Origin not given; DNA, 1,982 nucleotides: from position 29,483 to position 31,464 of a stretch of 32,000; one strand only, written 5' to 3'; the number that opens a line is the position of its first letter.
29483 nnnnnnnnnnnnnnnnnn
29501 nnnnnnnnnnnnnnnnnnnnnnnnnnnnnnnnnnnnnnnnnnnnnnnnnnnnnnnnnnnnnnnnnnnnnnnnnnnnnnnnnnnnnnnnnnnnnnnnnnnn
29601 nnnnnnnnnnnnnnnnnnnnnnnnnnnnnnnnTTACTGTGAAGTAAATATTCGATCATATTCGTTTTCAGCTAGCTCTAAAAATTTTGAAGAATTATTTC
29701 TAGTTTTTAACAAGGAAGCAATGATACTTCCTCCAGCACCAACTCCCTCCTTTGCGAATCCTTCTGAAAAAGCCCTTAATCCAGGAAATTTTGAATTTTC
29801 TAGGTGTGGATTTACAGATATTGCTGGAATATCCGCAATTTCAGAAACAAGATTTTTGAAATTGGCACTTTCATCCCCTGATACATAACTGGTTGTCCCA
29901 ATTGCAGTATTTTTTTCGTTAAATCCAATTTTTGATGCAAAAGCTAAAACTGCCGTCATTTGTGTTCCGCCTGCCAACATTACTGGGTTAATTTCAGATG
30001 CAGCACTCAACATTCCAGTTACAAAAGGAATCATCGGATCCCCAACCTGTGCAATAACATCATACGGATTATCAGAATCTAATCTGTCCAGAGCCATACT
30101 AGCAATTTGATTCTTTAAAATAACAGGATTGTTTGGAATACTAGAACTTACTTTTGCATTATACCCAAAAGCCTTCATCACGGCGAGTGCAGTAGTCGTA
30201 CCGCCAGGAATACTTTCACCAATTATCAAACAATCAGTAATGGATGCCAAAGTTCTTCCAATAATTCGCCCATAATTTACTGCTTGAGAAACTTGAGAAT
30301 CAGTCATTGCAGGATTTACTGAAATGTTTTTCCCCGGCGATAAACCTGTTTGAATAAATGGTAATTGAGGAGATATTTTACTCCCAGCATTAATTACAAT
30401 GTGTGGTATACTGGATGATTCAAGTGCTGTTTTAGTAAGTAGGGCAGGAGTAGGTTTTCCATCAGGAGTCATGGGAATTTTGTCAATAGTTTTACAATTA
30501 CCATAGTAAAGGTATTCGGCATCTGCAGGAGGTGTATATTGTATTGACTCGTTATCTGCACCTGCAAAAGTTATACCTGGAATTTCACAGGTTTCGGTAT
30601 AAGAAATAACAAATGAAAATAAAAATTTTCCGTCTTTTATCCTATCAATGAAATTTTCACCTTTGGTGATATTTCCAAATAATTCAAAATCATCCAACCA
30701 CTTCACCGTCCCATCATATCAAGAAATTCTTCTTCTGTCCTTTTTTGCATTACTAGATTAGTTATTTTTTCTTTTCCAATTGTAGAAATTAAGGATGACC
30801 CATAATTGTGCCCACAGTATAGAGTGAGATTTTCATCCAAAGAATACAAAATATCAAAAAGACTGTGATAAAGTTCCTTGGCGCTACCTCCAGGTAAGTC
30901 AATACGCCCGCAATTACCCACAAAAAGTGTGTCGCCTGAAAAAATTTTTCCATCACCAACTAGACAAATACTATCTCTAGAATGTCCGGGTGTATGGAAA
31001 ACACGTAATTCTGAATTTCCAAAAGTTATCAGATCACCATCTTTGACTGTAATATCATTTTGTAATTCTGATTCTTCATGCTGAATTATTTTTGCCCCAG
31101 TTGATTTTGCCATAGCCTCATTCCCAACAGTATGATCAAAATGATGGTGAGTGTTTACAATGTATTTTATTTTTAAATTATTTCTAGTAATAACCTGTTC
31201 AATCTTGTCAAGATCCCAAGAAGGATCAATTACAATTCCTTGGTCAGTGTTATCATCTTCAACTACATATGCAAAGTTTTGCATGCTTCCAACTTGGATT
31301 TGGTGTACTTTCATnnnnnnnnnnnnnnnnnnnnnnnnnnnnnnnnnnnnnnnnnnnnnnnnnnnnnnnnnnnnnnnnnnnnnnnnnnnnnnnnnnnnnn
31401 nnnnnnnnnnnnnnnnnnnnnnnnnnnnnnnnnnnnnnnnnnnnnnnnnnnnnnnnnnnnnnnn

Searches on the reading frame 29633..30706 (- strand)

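Call 54: search_protein_families(library=ncbifam, proteins=[window:29633-30706:-], max_evalue=0.00001)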
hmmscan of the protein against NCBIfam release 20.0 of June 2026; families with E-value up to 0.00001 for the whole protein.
window:29633-30706:- (357 aa): 10 families
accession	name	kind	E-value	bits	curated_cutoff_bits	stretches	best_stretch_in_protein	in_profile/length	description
NF003372.0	PRK04447.1-5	equivalog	6.1e-122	406.8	306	1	12-353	4-348/350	hypothetical protein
TIGR00303.2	TIGR00303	equivalog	1.3e-106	356.6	240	1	20-346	1-333/334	nicotinate mononucleotide-dependent phosphoribosyltransferase CobT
NF003368.0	PRK04447.1-1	equivalog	1.8e-90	303.6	423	1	27-355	3-334/337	hypothetical protein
NF003374.0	PRK04447.1-7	equivalog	2.7e-75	253.6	522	1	17-354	9-345/349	hypothetical protein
NF003373.0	PRK04447.1-6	equivalog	1e-74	251.8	459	1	9-353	4-361/367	hypothetical protein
NF003370.0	PRK04447.1-3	equivalog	3.1e-65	220.5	687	1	25-341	14-328/347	hypothetical protein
NF003371.0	PRK04447.1-4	equivalog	3.8e-65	220.3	434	1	32-329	8-306/337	hypothetical protein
NF003369.0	PRK04447.1-2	equivalog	3.3e-54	183.9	420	1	27-353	38-385/394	hypothetical protein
NF000996.0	PRK00105.1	subfamily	4.3e-10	39.3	306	1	126-262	135-279/350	nicotinate-nucleotide--dimethylbenzimidazole phosphoribosyltransferase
TIGR03160.1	cobT_DBIPRT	equivalog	2.5e-09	36.8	319.3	1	125-262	122-267/334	nicotinate-nucleotide--dimethylbenzimidazole phosphoribosyltransferase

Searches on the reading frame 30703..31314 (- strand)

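Call 54: search_protein_families(library=ncbifam, proteins=[window:30703-31314:-], max_evalue=0.00001)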
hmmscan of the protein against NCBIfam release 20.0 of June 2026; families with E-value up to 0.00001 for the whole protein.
window:30703-31314:- (203 aa): 16 families
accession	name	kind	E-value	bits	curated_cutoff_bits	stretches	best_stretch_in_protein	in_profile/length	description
TIGR03413.1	GSH_gloB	equivalog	1.2e-36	126.4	200.8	1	11-176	8-171/248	hydroxyacylglutathione hydrolase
NF040641.1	bifunc_ST_SDO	equivalog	4e-25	88.6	625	1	82-200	254-378/423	bifunctional sulfur transferase/dioxygenase Blh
NF007597.0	PRK10241.1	equivalog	2.1e-23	82.9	421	1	12-174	11-170/251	hydroxyacylglutathione hydrolase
NF041804.1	MBL_fold_SolJ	exception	5.7e-20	71.5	350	1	5-173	10-182/224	solanimycin biosynthesis MBL-fold hydrolase SolJ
NF012229.1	bla_class_B_core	domain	1.1e-16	61.2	100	1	22-117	22-135/139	metallo-beta-lactamase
NF033105.1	bla_subclass_B3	equivalog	4.6e-12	45.8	240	1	48-82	61-95/257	subclass B3 metallo-beta-lactamase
NF012140.0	blaBJP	exception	4.2e-10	38.9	600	0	42-80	84-125/294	BJP family subclass B3 metallo-beta-lactamase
TIGR04559.1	SoxH_rel_PQQ_2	hypoth_equivalog_domain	1.3e-07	31.3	280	1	39-81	58-99/283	quinoprotein relay system zinc metallohydrolase 2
NF040860.1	blaWUS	exception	2.7e-07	30.1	540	1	12-130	49-177/246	WUS family subclass B1 metallo-beta-lactamase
NF012137.0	bla_xUS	exception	3.7e-07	29.9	400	1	12-117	49-163/246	MUS/TUS/MOC family subclass B1 metallo-beta-lactamase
NF000441.2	blaMUS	exception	4e-07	29.7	540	1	12-117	49-163/246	MUS family subclass B1 metallo-beta-lactamase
NF012101.1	blaGOB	exception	1.4e-06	27.8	560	0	84-121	148-185/290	GOB family subclass B3 metallo-beta-lactamase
NF000469.2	CAR_gen_B3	exception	3.6e-06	26.2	500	0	85-120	169-204/311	CAR family subclass B3 metallo-beta-lactamase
TIGR04558.1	SoxH_rel_PQQ_1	hypoth_equivalog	4.4e-06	26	300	0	37-74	59-97/285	quinoprotein relay system zinc metallohydrolase 1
NF033088.2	bla_subclass_B1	equivalog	4.7e-06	26.4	200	1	12-118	30-146/217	subclass B1 metallo-beta-lactamase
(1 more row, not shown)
